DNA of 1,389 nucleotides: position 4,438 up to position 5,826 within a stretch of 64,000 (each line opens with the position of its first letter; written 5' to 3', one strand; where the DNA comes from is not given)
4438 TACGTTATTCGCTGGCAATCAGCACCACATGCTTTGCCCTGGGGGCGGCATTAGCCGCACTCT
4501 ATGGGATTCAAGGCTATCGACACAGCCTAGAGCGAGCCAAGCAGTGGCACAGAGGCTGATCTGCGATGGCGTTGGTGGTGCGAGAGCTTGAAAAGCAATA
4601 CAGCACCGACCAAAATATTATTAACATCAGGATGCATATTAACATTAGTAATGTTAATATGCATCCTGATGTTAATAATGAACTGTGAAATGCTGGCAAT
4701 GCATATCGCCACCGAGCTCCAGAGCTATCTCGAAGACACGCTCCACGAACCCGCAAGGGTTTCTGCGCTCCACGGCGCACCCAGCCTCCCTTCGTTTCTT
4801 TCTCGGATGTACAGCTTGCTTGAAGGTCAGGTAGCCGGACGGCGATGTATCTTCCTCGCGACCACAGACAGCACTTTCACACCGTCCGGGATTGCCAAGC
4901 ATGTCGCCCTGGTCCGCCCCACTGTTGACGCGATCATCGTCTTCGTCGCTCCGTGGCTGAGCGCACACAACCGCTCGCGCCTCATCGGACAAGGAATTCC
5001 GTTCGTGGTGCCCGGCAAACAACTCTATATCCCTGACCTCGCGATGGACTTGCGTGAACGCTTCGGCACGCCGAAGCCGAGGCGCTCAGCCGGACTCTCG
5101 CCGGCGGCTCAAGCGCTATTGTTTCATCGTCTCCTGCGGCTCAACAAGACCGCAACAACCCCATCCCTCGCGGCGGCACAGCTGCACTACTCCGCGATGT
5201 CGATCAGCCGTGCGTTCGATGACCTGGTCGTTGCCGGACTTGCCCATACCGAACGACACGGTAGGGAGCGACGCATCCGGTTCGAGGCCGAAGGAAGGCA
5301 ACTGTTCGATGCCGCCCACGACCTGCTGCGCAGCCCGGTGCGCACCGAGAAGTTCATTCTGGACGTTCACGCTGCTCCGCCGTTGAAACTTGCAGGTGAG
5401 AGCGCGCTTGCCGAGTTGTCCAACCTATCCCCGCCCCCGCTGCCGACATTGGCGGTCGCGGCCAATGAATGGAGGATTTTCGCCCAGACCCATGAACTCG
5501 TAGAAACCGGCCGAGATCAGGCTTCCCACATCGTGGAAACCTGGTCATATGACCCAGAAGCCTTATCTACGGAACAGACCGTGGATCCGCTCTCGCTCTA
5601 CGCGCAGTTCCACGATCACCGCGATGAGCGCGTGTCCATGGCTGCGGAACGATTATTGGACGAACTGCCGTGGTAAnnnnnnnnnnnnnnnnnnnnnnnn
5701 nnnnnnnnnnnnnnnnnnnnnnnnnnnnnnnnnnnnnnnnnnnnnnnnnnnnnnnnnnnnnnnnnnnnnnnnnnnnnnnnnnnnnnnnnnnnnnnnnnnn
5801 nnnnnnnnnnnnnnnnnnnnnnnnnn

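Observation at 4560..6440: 63-bp perfect palindrome in front of an AbiE-like wHTH/nucleotidyltransferase pair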

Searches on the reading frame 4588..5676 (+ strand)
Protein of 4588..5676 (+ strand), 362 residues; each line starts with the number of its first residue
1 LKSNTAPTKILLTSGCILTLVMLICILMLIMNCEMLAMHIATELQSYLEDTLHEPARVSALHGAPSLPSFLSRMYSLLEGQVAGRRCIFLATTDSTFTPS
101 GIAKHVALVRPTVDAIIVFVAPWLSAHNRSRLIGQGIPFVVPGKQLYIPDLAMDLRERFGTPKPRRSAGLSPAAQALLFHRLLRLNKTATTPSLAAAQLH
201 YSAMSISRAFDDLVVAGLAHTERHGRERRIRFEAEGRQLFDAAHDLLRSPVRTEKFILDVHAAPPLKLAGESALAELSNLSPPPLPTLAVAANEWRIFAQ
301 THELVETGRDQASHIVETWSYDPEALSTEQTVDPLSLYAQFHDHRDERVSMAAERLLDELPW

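Call 4: search_protein_families(library=pfam, proteins=[window:4588-5676:+], max_evalue=0.01)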
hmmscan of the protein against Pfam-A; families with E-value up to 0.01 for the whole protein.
window:4588-5676:+ (362 aa): 1 family
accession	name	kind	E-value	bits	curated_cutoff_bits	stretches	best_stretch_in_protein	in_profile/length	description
PF12802.13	MarR_2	-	0.00035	21.1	27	1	169-229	2-60/61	MarR family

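Call 6: search_protein_families(library=ncbifam, proteins=[window:4588-5676:+], max_evalue=10)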
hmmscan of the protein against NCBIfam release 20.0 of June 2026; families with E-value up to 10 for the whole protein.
window:4588-5676:+ (362 aa): 2 families
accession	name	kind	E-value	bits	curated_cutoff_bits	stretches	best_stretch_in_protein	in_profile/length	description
NF047906.1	CdPbTransRegCmtR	equivalog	0.087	12.8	150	1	182-248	27-91/104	Cd(II)/Pb(II)-sensing metalloregulatory transcriptional regulator CmtR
NF040888.1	trans_reg_YafC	equivalog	0.18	10.6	470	1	193-267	21-94/293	DNA-binding transcriptional regulator YafC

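Call 7: search_protein_families(library=padloc, proteins=[window:4588-5676:+], max_evalue=10)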
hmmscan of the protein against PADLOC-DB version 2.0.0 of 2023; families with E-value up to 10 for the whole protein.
window:4588-5676:+ (362 aa): 1 family
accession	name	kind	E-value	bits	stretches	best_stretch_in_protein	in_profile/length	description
PDLC01852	CARF3--CARF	-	0.0062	14.5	1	175-237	145-205/208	-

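Call 8: search_protein_families(library=pfam, proteins=[window:4588-5676:+], max_evalue=10)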
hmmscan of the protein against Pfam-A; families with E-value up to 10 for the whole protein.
window:4588-5676:+ (362 aa): 2 families
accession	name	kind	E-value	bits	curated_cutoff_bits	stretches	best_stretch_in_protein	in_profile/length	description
PF12802.13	MarR_2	-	0.00035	21.1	27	1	169-229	2-60/61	MarR family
PF13800.11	Sigma_reg_N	-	0.12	13.1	26.3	1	10-52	12-54/91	Sigma factor regulator N-terminal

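Call 12: find_homologous_proteins(query=window:4690-5673:+)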
Query window:4690-5673:+ (328 aa): 512 proteins with E <= 0.001 among 8000 candidates; the best 120 are listed.
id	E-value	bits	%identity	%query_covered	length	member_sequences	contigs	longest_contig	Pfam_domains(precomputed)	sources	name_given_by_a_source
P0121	2.5e-212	722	100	100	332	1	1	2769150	-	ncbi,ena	-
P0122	3.6e-180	616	86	100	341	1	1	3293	-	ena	-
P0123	1.7e-177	607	85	99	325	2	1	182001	-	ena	-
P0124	2.7e-177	607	84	100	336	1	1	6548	-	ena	-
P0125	4.7e-176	603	85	99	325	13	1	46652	-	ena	-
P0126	1.1e-174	598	84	99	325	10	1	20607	-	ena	-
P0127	2.1e-174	597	84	100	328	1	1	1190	-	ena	-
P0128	3.4e-174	596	84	100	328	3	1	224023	-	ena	-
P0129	7.0e-174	595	84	100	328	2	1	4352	-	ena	-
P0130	1.1e-173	595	84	100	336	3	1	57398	-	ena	-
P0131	4.8e-173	593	83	100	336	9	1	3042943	-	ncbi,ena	-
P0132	1.9e-171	587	83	99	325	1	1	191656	-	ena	-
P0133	2.1e-171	587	83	99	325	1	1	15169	-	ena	-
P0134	3.4e-171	587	82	99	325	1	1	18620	-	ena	-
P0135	3.4e-170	583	82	99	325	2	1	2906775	-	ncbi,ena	-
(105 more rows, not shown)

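Call 13: find_encoding_contigs(protein=P0121, flank=3000, max_places=3)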
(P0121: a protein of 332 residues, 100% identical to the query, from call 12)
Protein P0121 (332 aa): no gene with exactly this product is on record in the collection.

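Call 16: find_related_loci(query=A1, collection=genome_contigs, flank=4000)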
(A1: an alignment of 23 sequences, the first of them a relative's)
Query A1 (332 aa) in genome_contigs; peptide patterns used: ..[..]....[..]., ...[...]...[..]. (x = any residue, [..] = any of these).
259 stretches matched a pattern; 191 encode a relative of the query (tblastn E <= 1e-3); the best 80 are kept; 79 distinct loci.
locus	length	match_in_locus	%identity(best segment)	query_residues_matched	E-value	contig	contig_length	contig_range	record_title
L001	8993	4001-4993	84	2-332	0e+0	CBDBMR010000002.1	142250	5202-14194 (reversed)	MAG: Rhodospirillales bacterium isolate e27e2cbc-abdb-4762-b094-4e72ea50ec95 genome assembly, contig: contig_2, whole ge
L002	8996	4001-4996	83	1-332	0e+0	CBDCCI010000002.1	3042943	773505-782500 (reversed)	MAG: Alphaproteobacteria bacterium isolate 09f1bc1b-1bad-4b92-9679-6e0ab018260f genome assembly, contig: contig_2, whole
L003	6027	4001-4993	83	2-332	0e+0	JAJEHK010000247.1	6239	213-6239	MAG: Alphaproteobacteria bacterium isolate p16x60bins.4 k141_289611, whole genome shotgun sequence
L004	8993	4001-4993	81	2-332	1e-178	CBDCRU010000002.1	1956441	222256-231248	MAG: Alphaproteobacteria bacterium isolate 004192cc-7be1-4318-a486-98437b1b10df genome assembly, contig: contig_2, whole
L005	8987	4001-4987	81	4-332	3e-177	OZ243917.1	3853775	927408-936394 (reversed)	MAG: Alphaproteobacteria bacterium isolate 02e1f9bb-dbd4-4ed1-82e0-245be44422fa genome assembly, chromosome: 1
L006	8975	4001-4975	82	8-332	2e-177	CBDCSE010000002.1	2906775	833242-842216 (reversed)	MAG: Paracoccaceae bacterium isolate c3939c7c-8abd-4c83-b86c-840b32e25a08 genome assembly, contig: contig_2, whole genom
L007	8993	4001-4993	81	2-332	8e-177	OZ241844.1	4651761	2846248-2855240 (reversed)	MAG: Gammaproteobacteria bacterium isolate b2f91a66-62b5-4ede-8c01-8c7eaef895eb genome assembly, chromosome: 1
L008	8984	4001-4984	80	5-332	6e-175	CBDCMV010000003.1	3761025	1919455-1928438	MAG: Alphaproteobacteria bacterium isolate d4acb477-92b7-4a05-a838-3873ed8152b3 genome assembly, contig: contig_3, whole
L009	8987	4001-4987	81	4-332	1e-174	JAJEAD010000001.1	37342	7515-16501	MAG: Gammaproteobacteria bacterium isolate jk18x7bins.3 k141_14560, whole genome shotgun sequence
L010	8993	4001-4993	81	2-332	1e-173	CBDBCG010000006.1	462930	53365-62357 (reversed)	MAG: Alphaproteobacteria bacterium isolate 0bf2ae11-f7ef-4b98-947a-5f0f4121c03f genome assembly, contig: contig_6, whole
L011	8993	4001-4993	79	2-332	6e-173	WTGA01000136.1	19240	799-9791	MAG: Gammaproteobacteria bacterium isolate CO36386bin_3 NODE_1312_length_19240_cov_15.084232, whole genome shotgun seque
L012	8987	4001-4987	84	4-332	2e-172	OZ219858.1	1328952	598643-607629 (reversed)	MAG: Alphaproteobacteria bacterium isolate d3d0b66b-18c7-443e-bf48-04344bd14b82 genome assembly, chromosome: 3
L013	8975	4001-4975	79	8-332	6e-171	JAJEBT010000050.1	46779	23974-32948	MAG: Alphaproteobacteria bacterium isolate jk18x9bins.50 k141_18350, whole genome shotgun sequence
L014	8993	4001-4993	79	1-332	1e-170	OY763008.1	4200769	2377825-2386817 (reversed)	MAG: Alphaproteobacteria bacterium isolate c3f7fb18-987a-4481-a40f-6ef58412cdbb genome assembly, chromosome: 1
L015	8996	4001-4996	76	1-332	4e-165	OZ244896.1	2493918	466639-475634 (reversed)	MAG: Alphaproteobacteria bacterium isolate b76e0a47-ff40-4821-9817-6886deb5fab7 genome assembly, chromosome: 1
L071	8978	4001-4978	44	10-332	2e-82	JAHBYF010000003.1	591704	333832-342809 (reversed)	MAG: Hyphomonadaceae bacterium isolate ACE_PRO17 PRO17_3, whole genome shotgun sequence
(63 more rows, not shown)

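Call 25: find_homologous_proteins(query=L071:4975-5742:+)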
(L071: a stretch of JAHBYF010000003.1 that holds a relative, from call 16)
Query L071:4975-5742:+ (256 aa): 4141 proteins with E <= 0.001 among 6566 candidates; the best 120 are listed.
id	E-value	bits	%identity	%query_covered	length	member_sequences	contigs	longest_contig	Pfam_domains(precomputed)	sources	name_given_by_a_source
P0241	3.0e-159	546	98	100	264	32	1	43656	-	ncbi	ncbi:MAG: hypothetical protein AB7G40_14330 [Hyphomonadaceae bacterium]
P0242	1.2e-146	504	91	100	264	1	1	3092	-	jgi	jgi:hypothetical protein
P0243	8.5e-138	475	85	98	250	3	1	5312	-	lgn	-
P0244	9.2e-120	416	75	98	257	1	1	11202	-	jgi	jgi:hypothetical protein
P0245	4.7e-116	404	72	100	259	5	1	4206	-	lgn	-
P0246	3.6e-100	352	66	98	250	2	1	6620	-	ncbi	-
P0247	4.6e-100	352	66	98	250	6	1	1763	-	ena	-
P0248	9.9e-97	341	62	98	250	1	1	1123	-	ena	-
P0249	1.6e-93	331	64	96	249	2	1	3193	-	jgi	jgi:hypothetical protein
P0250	3.0e-93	330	61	98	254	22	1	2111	-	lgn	-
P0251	7.9e-93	328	60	98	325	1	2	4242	PF12802.14,PF13545.13,PF01325.26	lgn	-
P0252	1.1e-92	328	59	99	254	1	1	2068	-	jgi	jgi:hypothetical protein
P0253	1.8e-92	327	61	98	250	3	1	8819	-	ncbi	-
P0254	3.6e-92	326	60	98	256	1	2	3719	-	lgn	-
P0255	6.4e-92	325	59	98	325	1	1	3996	PF13545.13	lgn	-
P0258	2.8e-91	323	59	100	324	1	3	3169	PF01047.29,PF12802.14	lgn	-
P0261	5.4e-90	319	60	98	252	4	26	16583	-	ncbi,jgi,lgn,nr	ncbi:MAG: hypothetical protein K2X34_10650 [Hyphomonadaceae bacterium]|nr:hypothetical protein [Hyph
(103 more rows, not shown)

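Call 51: search_protein_families(library=pfam, alignment_id=A6, max_evalue=0.1)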
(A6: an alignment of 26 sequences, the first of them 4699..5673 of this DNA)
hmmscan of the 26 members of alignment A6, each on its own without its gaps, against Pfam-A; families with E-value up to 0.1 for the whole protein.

A. member 1, window:4699-5673:+ (325 aa): 1 family
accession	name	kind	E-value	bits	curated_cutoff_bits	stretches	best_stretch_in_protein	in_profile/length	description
PF12802.13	MarR_2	-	0.00026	21.5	27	1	132-192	2-60/61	MarR family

B. families by the number of members that match (of 26 scanned): 18 families
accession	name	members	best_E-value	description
PF12802.13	MarR_2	11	6.8e-07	MarR family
PF25213.1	HVO_A0261_N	2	0.023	HVO_A0261 N-terminal domain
PF08100.18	Dimerisation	2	0.094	O-methyltransferase dimerisation domain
PF03297.21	Ribosomal_S25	1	0.0012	S25 ribosomal protein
PF13384.12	HTH_23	1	0.0058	Homeodomain-like domain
PF22979.2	HTH_69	1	0.0093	Winged helix-turn-helix domain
PF13463.12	HTH_27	1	0.012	Winged helix DNA-binding domain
PF08279.18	HTH_11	1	0.014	HTH domain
PF22980.2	Myb_DNA-bind_8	1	0.017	Myb-like DNA-binding domain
PF17636.7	UL21a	1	0.023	Viral Unique Long protein 21a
PF03384.19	DUF287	1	0.027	Drosophila protein of unknown function, DUF287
PF09952.14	AbiEi_2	1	0.033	Transcriptional regulator, AbiEi antitoxin, Type IV TA system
PF13565.12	HTH_32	1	0.034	Homeodomain-like domain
PF00392.27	GntR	1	0.038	Bacterial regulatory proteins, gntR family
PF22517.1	Mcm-like_N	1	0.044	Mcm-like, N-terminal domain, archaea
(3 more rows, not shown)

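Call 52: predict_structure(alignment_id=A5)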
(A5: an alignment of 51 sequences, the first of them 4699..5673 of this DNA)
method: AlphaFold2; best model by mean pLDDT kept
length: 325 residues; sequences in the alignment: 51
mean_pLDDT: 77.8   pTM: 0.46
mean pLDDT of the five models: 77.8, 77.5, 59.2, 56.4, 53.5
residues with pLDDT >= 90: 27; 70-90: 235; 50-70: 51; < 50: 12
segments of 3 or more residues with pLDDT < 50: 122-132
pLDDT, mean of each block of 10 residues (from residue 1): 82 78 76 84 87 83 88 86 87 83 87 66 39 59 68 75 72 76 79 78 68 71 72 88 84 86 87 87 76 83 78 80 69
secondary structure, 60 per line:
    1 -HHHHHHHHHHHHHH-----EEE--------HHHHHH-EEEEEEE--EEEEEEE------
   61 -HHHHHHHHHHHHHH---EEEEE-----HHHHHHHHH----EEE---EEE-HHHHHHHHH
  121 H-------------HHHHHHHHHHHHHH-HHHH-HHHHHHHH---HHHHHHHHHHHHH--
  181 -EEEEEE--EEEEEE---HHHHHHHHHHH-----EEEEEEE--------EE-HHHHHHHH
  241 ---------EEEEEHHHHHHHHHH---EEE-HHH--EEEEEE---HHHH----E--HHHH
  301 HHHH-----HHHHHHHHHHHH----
elements in order: H2-15 E21-23 H32-37 E39-45 E48-54 H62-75 E79-83 H89-97 E102-104 E108-110 H112-121 H135-148 H150-153 H155-162 H166-178 E182-187 E190-195 H199-209 E215-221 H233-240 E250-254 H255-264 E268-270 E277-282 H286-289 H297-304 H310-321

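Call 55: fold_search(model_id=the predicted structure, library=pdb)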
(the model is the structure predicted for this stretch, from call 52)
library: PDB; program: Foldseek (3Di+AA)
matches with E <= 10: 1408; with E <= 0.001: 0
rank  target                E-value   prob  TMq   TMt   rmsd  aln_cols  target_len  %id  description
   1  3f6v                  9.5e-03  1.00  0.19  0.54   4.7        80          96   28  Crystal structure of Possible transcriptional regulator for arsenical resistance (released 2008-11-25)
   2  5trd_A                9.5e-03  0.98  0.18  0.25  14.2       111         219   15  Structure of RbkR (Riboflavin Kinase) from Thermoplasma acidophilum determined in complex with CTP and its cognate DNA (released 2016-11-23)
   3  6j05_A                1.3e-02  1.00  0.16  0.48   2.5        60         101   30  Structures of two ArsR As(III)-responsive repressors: implications for the mechanism of derepression (released 2019-07-03)
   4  4fx0_B                1.7e-02  1.00  0.18  0.39   5.4        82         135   23  Crystal structure of M. tuberculosis transcriptional regulator MosR (released 2012-09-26)
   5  4gvp_A                1.8e-02  0.47  0.14  0.20  15.6       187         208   10  Crystal Structure of the Response Regulator Protein VraR from Staphylococcus aureus (released 2013-05-08)
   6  1lnw_D                2.2e-02  0.99  0.19  0.42  11.3       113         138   18  CRYSTAL STRUCTURE OF THE MEXR REPRESSOR OF THE MEXAB-OPRM MULTIDRUG EFFLUX OPERON OF PSEUDOMONAS AERUGINOSA (released 2002-09-11)
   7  4yif_C                3.0e-02  1.00  0.19  0.40   5.3        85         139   21  Crystal structure of Rv0880 (released 2015-06-10)
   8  8ylg_A                3.0e-02  0.93  0.19  0.36  12.1       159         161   17  Crystal structure of Burkholderia thailandensis MftR in complex with operator DNA (released 2024-11-13)
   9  8ylg_B                3.0e-02  0.92  0.19  0.37  12.0       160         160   18  Crystal structure of Burkholderia thailandensis MftR in complex with operator DNA (released 2024-11-13)
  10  3nqo_A                3.3e-02  1.00  0.19  0.32   3.5        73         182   18  Crystal structure of a MarR family transcriptional regulator (CD1569) from Clostridium difficile 630 at 2.20 A resolut (released 2010-07-21)
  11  3f3x                  3.6e-02  1.00  0.17  0.37   4.3        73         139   22  Crystal structure of the transcriptional regulator BldR from Sulfolobus Solfataricus (released 2009-05-05)
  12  2yr2_A                3.8e-02  1.00  0.17  0.36   4.8        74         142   20  Crystal Structure of the Hypothetical regulator from Sulfolobus tokodaii (released 2007-10-02)
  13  6j05_B                4.0e-02  0.98  0.18  0.54   5.6        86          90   27  Structures of two ArsR As(III)-responsive repressors: implications for the mechanism of derepression (released 2019-07-03)
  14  4l9t_B                4.5e-02  1.00  0.18  0.40   4.0        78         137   14  Crystal structure of MepR F27L mutant from multidrug resistant S. aureus clinical isolate (released 2013-09-11)
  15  5h3r_B                4.5e-02  0.99  0.17  0.36   5.0        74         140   19  Crystal Structure of mutant MarR C80S from E.coli complexed with operator DNA (released 2017-08-02)
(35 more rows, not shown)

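Call 64: search_solved_structures(query=A6, max_evalue=10, show_alignments=2)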
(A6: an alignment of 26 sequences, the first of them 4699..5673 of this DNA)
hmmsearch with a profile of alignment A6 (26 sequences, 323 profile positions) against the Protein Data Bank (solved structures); distinct sequences matched with E-value up to 10: 3.
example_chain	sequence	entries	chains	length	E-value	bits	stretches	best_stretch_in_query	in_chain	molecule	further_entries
3tgn_A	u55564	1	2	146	0.023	17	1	142-195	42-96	Adc operon repressor AdcR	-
2oqg_A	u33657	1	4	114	0.27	13.5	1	146-209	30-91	Possible transcriptional regulator, ArsR family protein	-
4asn_A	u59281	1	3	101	0.79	11.9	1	149-204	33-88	TUBR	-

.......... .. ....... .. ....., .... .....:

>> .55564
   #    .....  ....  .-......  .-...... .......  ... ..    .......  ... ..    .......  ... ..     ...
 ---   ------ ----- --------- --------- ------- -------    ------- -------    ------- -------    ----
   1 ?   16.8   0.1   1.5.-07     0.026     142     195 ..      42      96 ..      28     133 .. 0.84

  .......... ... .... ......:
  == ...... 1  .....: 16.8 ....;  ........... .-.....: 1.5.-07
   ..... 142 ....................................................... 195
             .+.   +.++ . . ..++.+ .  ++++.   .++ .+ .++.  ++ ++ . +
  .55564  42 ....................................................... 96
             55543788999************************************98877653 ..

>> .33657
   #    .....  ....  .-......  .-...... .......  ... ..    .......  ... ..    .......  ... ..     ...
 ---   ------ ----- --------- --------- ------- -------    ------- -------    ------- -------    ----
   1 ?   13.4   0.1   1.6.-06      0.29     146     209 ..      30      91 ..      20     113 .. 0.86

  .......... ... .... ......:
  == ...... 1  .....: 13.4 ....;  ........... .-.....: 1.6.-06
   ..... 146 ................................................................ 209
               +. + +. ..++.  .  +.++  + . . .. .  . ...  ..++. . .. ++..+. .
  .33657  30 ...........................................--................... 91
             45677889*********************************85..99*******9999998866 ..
